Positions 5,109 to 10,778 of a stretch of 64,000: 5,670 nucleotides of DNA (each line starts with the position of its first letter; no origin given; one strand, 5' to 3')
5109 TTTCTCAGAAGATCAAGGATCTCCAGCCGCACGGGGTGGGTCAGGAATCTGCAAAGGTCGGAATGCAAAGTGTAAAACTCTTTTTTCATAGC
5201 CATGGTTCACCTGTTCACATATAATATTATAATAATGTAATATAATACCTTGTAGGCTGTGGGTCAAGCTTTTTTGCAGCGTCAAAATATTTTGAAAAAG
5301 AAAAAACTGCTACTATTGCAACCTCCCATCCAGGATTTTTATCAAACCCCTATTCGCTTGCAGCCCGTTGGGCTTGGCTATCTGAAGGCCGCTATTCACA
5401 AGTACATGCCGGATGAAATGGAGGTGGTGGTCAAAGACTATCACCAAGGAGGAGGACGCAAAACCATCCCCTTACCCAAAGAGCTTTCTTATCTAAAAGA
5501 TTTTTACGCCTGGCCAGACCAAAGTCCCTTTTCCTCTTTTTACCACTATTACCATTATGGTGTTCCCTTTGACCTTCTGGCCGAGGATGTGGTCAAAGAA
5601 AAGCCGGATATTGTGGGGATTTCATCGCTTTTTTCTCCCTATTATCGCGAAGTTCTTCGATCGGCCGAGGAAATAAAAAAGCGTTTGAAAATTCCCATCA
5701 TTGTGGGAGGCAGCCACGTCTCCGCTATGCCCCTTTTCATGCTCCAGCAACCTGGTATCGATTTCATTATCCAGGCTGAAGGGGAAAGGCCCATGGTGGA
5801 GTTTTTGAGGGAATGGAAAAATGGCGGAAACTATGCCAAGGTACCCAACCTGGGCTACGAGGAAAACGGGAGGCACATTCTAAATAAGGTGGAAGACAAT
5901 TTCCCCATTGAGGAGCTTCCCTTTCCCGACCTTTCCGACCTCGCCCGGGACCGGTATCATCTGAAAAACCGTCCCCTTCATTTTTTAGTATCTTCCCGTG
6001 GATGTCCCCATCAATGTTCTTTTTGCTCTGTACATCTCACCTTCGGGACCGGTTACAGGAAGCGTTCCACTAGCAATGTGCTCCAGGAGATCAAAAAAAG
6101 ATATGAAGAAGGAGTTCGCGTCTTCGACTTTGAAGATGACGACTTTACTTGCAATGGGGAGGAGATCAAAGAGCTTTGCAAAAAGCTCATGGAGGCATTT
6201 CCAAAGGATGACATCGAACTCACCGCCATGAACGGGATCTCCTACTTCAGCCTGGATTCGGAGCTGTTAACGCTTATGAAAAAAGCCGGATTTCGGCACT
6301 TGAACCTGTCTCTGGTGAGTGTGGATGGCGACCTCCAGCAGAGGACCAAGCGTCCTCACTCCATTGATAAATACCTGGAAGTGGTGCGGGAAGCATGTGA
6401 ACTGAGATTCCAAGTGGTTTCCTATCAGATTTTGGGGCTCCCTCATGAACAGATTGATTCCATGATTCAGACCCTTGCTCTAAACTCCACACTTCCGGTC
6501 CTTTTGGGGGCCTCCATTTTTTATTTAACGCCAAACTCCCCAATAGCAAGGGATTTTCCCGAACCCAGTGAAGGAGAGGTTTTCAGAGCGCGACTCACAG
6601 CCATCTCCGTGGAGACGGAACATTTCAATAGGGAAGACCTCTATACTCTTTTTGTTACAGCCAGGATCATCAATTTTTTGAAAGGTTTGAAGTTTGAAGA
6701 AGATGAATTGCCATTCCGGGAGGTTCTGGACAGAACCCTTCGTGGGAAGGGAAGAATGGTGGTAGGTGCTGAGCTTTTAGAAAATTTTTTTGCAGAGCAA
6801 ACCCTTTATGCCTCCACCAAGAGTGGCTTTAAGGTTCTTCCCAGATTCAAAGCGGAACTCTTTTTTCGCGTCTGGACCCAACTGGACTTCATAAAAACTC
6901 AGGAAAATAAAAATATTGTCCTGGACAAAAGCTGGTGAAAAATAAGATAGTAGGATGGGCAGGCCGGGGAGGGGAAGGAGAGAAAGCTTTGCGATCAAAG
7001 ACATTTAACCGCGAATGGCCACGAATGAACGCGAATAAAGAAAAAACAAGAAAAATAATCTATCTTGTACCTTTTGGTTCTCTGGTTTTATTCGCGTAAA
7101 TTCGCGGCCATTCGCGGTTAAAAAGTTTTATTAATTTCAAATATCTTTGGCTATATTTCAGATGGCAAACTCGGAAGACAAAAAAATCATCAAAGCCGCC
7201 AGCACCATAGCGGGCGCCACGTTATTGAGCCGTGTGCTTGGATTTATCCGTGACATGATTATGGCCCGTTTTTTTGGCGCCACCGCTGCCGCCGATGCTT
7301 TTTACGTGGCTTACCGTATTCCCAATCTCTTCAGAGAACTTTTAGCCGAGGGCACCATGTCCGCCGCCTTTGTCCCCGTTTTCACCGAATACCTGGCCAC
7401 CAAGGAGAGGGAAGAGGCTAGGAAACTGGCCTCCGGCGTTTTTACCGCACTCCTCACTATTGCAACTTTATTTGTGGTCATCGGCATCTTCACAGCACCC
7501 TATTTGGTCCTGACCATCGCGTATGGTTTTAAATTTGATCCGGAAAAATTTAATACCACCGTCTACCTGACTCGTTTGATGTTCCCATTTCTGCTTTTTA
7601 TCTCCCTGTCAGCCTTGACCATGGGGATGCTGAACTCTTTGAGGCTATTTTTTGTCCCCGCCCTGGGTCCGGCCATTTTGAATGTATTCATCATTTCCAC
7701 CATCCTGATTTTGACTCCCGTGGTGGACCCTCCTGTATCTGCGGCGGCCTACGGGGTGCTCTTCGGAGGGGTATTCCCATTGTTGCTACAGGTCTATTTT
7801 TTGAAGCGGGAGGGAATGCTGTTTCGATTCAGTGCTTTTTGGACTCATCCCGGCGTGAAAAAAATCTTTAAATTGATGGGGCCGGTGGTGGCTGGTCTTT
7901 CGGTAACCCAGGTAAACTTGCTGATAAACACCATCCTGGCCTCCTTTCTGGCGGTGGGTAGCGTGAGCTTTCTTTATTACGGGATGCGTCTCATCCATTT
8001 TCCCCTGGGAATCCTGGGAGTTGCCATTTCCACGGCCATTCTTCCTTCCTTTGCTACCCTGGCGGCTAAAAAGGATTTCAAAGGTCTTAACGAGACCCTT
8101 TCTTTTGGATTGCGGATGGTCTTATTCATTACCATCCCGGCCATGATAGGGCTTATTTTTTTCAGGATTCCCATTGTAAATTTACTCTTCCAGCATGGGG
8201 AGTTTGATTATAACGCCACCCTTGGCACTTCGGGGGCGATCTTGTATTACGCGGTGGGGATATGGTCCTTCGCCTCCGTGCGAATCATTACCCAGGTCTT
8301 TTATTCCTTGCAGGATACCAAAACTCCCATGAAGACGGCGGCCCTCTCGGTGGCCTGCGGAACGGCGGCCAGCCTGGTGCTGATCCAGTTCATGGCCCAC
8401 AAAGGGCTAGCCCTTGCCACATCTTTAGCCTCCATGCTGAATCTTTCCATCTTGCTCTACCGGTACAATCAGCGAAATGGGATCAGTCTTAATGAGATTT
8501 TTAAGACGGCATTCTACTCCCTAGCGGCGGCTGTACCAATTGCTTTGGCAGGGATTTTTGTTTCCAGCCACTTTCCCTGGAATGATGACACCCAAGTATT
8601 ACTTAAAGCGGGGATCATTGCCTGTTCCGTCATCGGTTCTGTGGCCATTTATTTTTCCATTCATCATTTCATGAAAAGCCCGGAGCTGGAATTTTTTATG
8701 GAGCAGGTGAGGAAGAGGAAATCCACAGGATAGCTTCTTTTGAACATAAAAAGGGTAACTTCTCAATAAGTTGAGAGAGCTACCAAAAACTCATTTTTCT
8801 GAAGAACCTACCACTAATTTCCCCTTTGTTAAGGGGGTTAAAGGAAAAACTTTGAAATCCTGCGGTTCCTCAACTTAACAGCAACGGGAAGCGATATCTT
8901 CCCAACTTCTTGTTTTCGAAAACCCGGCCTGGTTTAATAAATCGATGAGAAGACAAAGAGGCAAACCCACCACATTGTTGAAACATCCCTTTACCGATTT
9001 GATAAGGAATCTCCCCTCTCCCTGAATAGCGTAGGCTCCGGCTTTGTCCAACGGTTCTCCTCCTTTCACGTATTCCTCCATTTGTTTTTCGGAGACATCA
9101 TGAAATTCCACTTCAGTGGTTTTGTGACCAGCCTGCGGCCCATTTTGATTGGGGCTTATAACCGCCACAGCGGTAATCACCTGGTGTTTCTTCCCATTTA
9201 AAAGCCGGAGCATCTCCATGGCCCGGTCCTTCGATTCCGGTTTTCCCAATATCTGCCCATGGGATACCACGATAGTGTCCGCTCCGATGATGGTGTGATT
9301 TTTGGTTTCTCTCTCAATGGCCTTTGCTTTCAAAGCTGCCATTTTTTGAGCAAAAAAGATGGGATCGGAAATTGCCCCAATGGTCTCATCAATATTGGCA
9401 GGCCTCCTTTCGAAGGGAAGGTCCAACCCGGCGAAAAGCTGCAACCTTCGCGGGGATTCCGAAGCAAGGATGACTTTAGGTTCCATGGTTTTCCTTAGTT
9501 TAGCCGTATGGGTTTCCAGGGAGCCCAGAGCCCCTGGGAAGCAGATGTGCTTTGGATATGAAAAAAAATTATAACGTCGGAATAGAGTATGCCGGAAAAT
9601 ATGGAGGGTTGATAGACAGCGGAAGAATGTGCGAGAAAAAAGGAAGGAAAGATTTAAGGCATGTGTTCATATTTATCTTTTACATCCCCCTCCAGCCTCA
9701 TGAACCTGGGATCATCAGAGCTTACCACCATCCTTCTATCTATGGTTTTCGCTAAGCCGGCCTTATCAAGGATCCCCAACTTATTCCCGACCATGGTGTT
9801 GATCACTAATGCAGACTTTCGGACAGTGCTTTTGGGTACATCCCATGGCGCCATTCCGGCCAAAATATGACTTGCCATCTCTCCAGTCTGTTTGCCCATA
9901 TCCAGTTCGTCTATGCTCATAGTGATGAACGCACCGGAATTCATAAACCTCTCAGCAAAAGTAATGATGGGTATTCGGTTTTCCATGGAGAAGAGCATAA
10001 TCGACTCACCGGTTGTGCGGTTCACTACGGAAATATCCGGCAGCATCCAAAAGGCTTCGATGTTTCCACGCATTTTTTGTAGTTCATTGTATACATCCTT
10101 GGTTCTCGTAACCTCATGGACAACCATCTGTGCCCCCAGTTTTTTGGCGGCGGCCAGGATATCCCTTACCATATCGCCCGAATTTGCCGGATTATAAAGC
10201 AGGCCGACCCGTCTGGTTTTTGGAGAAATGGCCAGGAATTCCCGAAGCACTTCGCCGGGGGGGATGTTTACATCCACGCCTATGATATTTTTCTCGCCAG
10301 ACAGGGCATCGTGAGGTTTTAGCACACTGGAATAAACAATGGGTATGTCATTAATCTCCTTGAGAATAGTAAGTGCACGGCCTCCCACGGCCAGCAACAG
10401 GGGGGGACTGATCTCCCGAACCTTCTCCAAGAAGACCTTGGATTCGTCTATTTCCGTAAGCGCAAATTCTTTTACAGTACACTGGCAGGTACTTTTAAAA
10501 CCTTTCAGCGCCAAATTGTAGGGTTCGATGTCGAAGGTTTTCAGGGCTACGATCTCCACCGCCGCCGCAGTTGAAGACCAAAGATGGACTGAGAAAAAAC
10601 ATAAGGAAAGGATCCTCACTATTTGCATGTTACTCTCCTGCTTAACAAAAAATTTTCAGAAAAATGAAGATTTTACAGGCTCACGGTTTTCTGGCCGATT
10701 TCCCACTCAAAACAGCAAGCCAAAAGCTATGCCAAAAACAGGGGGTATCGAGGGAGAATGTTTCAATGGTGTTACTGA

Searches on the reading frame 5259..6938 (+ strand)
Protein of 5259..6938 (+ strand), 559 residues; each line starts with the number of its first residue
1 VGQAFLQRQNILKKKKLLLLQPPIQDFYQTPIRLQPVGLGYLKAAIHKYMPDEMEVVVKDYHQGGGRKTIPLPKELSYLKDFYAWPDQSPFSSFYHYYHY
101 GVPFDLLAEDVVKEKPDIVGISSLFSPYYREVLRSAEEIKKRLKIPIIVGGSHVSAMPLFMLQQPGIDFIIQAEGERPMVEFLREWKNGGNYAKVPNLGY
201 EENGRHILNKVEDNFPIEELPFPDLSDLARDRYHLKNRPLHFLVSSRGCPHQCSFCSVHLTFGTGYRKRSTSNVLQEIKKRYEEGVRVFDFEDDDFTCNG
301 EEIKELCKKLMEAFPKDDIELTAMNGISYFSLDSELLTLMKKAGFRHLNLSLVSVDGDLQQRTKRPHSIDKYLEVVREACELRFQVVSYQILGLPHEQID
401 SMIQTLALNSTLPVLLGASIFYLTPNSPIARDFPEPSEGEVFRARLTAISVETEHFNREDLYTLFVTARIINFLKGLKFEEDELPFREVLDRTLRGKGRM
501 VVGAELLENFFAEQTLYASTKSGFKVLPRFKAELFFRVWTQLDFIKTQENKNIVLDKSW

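Call 37: search_protein_families(library=pfam, proteins=[window:5259-6938:+], max_evalue=0.000001)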
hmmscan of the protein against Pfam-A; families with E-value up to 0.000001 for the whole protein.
window:5259-6938:+ (559 aa): 2 families
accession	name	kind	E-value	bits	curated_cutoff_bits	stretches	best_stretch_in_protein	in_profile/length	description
PF04055.27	Radical_SAM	-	2.9e-23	83.3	29.5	1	244-407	2-164/166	Radical SAM superfamily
PF02310.24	B12-binding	-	8.2e-16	58.4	32.1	1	106-182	42-120/121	B12 binding domain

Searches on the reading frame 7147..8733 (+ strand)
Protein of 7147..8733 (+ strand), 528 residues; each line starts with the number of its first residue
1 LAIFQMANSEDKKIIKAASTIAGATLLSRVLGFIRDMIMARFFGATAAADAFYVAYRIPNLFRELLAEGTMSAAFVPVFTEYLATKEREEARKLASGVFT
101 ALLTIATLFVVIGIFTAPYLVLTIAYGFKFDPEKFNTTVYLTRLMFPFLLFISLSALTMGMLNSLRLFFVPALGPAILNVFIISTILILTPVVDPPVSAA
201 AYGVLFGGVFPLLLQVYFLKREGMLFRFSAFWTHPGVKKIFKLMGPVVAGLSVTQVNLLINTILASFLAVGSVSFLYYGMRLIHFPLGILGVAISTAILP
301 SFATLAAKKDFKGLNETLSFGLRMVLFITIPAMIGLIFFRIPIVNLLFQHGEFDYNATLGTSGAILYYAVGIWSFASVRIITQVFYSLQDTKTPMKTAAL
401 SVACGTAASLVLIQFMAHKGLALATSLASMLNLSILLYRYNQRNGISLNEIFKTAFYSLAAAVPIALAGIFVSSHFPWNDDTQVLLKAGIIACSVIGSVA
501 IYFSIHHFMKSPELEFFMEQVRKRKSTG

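Call 37: search_protein_families(library=pfam, proteins=[window:7147-8733:+], max_evalue=0.000001)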
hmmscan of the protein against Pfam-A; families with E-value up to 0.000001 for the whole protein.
window:7147-8733:+ (528 aa): 1 family
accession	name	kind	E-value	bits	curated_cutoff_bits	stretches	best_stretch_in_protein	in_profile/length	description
PF03023.19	MurJ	-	3e-123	412.2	27.4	1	39-474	1-434/451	Lipid II flippase MurJ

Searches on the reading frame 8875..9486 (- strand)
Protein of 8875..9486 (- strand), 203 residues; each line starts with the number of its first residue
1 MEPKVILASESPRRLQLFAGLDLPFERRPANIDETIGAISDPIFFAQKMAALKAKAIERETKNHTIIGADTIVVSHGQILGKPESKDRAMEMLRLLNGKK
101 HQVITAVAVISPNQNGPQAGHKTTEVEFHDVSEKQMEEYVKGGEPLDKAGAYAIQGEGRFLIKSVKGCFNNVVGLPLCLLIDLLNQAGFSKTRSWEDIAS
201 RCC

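Call 39: search_protein_families(library=pfam, proteins=[window:8875-9486:-], max_evalue=0.001)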
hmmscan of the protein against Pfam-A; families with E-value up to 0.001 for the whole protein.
window:8875-9486:- (203 aa): 1 family
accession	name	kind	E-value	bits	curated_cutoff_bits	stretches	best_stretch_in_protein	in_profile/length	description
PF02545.19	Maf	-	7.3e-57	192.5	27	1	4-186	1-186/187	Maf-like protein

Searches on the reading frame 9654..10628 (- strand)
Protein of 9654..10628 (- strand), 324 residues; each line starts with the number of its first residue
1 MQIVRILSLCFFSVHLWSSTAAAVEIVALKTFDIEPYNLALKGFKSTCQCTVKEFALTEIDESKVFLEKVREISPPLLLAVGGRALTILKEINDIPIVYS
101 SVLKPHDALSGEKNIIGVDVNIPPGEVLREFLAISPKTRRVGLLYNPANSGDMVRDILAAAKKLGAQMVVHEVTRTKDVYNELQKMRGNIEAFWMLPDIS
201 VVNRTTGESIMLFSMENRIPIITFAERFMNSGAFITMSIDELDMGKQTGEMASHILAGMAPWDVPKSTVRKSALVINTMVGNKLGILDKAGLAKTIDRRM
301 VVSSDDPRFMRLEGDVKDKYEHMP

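Call 37: search_protein_families(library=pfam, proteins=[window:9654-10628:-], max_evalue=0.000001)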
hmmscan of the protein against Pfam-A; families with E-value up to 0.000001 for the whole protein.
window:9654-10628:- (324 aa): 1 family
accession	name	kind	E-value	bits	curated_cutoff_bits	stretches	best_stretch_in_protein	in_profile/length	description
PF04392.18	ABC_sub_bind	-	2.2e-29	103.1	25.9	1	78-289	64-282/293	ABC transporter substrate binding protein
